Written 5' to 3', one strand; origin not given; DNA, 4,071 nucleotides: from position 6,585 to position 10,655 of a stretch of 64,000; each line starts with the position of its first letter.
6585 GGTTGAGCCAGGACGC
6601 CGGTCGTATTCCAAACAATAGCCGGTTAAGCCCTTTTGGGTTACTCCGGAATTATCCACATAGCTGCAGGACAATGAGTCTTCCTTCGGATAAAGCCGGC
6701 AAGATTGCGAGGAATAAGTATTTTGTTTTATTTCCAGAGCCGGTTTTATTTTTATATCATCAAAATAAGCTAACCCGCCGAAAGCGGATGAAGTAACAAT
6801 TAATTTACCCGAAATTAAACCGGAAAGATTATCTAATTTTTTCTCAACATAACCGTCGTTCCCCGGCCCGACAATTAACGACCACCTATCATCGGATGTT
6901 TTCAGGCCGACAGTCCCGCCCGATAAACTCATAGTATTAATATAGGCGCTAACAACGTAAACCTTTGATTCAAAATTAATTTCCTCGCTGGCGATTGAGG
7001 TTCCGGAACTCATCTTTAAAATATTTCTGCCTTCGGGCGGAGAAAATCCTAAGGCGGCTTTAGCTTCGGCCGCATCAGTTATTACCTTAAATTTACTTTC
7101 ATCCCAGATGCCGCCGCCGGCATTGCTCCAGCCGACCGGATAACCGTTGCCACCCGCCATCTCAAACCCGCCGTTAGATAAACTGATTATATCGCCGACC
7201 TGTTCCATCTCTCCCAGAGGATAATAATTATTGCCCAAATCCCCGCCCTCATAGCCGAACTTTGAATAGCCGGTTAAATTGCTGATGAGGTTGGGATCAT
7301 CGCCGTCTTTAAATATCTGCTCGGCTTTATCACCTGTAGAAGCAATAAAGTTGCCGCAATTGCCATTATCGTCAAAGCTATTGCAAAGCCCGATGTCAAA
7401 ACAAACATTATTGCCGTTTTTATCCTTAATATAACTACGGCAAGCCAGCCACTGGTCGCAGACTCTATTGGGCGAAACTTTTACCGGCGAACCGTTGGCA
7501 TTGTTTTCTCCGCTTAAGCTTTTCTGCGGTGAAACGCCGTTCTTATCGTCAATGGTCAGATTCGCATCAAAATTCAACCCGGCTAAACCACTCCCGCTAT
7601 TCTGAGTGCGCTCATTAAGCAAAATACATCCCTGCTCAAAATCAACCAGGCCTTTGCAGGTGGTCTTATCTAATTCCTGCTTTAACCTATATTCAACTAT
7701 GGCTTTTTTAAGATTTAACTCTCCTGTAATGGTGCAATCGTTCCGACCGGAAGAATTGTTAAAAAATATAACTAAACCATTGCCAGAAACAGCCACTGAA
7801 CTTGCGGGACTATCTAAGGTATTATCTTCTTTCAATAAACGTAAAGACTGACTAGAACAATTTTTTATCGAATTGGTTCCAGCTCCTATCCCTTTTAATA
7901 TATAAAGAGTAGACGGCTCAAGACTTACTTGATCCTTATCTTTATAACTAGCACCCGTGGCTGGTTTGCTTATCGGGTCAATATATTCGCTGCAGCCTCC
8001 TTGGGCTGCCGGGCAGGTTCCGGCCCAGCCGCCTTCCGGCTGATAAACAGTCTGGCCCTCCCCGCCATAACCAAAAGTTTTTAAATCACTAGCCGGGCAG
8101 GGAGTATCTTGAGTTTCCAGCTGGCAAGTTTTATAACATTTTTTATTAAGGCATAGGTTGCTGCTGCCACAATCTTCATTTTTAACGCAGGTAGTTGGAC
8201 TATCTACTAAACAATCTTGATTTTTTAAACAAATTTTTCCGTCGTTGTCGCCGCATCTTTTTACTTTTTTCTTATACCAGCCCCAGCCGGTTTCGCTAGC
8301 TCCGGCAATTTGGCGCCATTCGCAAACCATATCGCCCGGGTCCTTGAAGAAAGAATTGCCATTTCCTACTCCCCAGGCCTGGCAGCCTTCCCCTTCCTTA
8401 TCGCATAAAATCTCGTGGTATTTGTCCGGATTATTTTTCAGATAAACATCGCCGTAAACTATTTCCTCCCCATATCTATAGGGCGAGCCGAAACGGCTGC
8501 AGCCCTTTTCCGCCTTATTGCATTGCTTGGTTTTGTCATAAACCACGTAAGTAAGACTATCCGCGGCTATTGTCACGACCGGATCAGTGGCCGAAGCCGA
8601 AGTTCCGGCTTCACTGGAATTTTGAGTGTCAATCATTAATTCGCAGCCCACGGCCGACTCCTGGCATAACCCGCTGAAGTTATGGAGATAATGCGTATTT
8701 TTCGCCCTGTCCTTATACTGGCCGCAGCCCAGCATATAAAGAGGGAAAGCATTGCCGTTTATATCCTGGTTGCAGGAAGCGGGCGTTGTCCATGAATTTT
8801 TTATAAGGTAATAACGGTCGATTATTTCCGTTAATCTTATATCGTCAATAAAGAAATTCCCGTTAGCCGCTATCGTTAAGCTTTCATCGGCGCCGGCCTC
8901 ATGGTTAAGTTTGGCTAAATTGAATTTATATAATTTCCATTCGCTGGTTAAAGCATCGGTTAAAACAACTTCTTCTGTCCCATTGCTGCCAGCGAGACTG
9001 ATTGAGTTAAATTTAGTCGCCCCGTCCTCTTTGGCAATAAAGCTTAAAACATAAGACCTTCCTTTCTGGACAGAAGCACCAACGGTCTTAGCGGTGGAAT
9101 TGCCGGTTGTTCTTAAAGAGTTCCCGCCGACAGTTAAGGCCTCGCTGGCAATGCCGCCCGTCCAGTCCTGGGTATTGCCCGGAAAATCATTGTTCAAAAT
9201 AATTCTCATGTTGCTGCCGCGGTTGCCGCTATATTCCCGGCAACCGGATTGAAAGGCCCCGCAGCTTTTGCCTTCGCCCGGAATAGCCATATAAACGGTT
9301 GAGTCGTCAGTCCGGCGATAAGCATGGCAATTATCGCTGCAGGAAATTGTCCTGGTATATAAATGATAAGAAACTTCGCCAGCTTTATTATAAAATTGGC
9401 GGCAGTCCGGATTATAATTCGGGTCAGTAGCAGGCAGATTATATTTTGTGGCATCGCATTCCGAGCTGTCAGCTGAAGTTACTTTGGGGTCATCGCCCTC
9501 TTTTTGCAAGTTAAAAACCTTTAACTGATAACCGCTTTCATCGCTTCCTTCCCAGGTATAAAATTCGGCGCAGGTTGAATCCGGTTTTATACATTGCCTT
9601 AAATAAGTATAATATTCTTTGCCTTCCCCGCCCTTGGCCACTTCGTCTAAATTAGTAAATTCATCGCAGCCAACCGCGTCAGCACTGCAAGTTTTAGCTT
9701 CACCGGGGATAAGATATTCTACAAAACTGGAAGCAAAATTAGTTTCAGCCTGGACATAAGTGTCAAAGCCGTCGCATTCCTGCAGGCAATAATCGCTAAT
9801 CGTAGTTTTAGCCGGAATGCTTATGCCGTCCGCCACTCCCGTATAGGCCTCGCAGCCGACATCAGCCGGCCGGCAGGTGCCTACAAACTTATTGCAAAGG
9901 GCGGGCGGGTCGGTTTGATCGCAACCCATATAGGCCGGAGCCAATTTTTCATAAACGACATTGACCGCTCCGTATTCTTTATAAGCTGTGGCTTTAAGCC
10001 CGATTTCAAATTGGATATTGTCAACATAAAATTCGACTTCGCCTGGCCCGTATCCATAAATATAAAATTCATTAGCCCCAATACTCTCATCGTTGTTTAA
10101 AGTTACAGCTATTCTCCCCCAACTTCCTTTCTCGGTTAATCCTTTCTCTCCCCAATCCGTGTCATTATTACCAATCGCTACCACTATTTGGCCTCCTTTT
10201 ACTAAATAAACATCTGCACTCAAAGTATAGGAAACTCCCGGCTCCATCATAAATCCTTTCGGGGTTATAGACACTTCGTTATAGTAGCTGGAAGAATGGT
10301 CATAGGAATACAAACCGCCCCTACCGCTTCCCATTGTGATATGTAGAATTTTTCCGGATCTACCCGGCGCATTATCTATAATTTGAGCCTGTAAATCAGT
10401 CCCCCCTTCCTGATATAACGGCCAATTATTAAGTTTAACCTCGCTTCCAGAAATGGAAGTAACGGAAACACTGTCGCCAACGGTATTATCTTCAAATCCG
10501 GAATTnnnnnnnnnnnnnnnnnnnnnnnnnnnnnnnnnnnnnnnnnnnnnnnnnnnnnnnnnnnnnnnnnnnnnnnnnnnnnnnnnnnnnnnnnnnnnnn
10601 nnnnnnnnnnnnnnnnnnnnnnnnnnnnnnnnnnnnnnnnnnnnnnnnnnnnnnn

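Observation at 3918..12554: Giant protein architecture: three CBM-like sandwiches, PA14-like stretch, 54-Cys block, C-terminal PKD-like domain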

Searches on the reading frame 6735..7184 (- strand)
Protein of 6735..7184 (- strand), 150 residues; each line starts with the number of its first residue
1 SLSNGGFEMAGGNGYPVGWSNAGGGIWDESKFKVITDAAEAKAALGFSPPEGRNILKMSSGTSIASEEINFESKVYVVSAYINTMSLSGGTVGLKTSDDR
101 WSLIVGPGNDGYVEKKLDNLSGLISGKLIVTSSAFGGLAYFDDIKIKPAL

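Call 33: search_protein_families(library=pfam, proteins=[window:6735-7184:-], max_evalue=10)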
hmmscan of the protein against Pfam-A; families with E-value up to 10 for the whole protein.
window:6735-7184:- (150 aa): 0 families

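Call 86: search_solved_structures(query=A9, max_evalue=1)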
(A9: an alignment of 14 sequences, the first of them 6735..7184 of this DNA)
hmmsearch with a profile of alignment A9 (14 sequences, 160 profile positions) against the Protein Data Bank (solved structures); distinct sequences matched with E-value up to 1: 15.
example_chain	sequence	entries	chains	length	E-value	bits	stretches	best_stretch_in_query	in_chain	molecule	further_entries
4d0q_A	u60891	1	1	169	0.00015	24.8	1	2-156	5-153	HYALURONATE LYASE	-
3oeb_A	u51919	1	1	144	0.0005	23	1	51-155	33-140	S-layer associated multidomain endoglucanase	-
3oea_A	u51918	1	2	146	0.00052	23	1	51-155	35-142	S-layer associated multidomain endoglucanase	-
2zey_A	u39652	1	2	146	0.00067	22.6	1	51-155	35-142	S-layer associated multidomain endoglucanase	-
2zew_A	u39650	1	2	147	0.00068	22.6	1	51-155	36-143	S-layer associated multidomain endoglucanase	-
2zex_A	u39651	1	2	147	0.00068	22.6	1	51-155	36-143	S-layer associated multidomain endoglucanase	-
7mjr_A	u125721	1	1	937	0.0069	19.3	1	70-156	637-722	Vip4Da1 protein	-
2zez_A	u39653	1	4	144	0.013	18.4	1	56-156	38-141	S-layer associated multidomain endoglucanase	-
3jxs_A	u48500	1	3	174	0.017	18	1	22-156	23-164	Xylanase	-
8xmz_A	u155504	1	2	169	0.031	17.2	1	67-145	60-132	T9SS C-terminal target domain-containing protein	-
1k42_A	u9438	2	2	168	0.048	16.6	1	22-157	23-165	Xylanase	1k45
1gui_A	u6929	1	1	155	0.075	16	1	65-158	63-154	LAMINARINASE 16A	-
4q8k_A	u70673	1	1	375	0.17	14.8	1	49-142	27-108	Alginase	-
4mgq_A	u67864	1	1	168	0.22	14.5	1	93-156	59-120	Glycosyl hydrolase family 10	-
8zdo_v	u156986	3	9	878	0.25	14.3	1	115-158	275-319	Central fiber protein (gp20)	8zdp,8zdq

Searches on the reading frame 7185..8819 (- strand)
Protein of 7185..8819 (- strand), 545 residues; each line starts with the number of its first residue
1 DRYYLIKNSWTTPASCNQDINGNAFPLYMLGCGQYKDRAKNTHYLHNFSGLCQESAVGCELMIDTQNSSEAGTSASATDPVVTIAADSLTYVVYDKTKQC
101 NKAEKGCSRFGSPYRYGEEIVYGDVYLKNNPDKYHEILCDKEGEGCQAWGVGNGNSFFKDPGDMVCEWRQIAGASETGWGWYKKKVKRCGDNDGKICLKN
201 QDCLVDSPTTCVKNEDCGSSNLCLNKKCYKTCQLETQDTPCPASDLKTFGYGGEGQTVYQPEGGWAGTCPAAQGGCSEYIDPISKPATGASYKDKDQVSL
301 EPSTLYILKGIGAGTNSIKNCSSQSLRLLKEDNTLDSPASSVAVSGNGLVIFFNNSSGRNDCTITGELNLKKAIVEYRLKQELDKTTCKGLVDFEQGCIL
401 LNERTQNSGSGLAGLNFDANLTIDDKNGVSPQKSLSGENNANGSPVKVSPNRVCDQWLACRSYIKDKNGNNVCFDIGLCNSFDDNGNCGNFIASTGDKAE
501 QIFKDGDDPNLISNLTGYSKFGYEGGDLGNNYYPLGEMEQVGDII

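Call 33: search_protein_families(library=pfam, proteins=[window:7185-8819:-], max_evalue=10)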
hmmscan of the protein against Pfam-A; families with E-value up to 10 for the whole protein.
window:7185-8819:- (545 aa): 1 family
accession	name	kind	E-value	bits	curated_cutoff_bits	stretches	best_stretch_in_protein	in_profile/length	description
PF21164.2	Dumpy_DPY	-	0.68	10.4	27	1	211-228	4-21/24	Dumpy, DPY module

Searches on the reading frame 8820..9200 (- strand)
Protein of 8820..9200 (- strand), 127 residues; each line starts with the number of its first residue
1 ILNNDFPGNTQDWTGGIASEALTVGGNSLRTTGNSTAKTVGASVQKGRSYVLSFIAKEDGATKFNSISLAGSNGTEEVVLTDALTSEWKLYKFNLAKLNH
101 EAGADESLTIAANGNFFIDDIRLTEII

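Call 85: search_solved_structures(query=A8, max_evalue=1)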
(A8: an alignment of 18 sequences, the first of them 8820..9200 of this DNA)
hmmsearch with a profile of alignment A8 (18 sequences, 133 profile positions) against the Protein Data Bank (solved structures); distinct sequences matched with E-value up to 1: 9.
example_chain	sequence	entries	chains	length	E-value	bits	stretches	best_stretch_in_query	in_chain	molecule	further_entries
4xup_A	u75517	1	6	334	6e-05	26.3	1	2-78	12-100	Endo-1,4-beta-xylanase C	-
1gui_A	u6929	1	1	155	0.00012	25.3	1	48-128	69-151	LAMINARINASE 16A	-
4d0q_A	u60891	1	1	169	0.015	18.5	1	9-132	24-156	HYALURONATE LYASE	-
4xuo_A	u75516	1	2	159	0.048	16.9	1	2-83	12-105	Endo-1,4-beta-xylanase C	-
1h6y_A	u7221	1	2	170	0.18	15.1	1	4-126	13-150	ENDO-1,4-BETA-XYLANASE Y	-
1dyo_A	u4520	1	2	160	0.28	14.5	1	4-97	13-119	ENDO-1,4-BETA-XYLANASE Y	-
1h6x_A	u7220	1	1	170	0.32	14.2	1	4-97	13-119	ENDO-1,4-BETA-XYLANASE Y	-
2zez_A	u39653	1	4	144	0.41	13.9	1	3-132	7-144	S-layer associated multidomain endoglucanase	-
3see_A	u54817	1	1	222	0.54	13.5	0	12-84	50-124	Hypothetical sugar binding protein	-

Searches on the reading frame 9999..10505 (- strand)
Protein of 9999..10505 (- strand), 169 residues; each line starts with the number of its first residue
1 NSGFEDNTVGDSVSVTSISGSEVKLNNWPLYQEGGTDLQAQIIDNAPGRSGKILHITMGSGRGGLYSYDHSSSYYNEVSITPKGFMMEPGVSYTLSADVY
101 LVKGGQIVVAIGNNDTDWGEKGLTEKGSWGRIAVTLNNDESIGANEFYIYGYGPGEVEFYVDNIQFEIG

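Call 33: search_protein_families(library=pfam, proteins=[window:9999-10505:-], max_evalue=10)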
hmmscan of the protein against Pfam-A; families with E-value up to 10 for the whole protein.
window:9999-10505:- (169 aa): 2 families
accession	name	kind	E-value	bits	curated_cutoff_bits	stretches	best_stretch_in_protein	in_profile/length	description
PF02018.23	CBM_4_9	-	0.00024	21.9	25.9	1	74-150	47-130/136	Carbohydrate binding domain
PF22825.2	HpiC1-like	-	0.089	13.3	27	1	1-106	7-99/174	HpiC1 cyclase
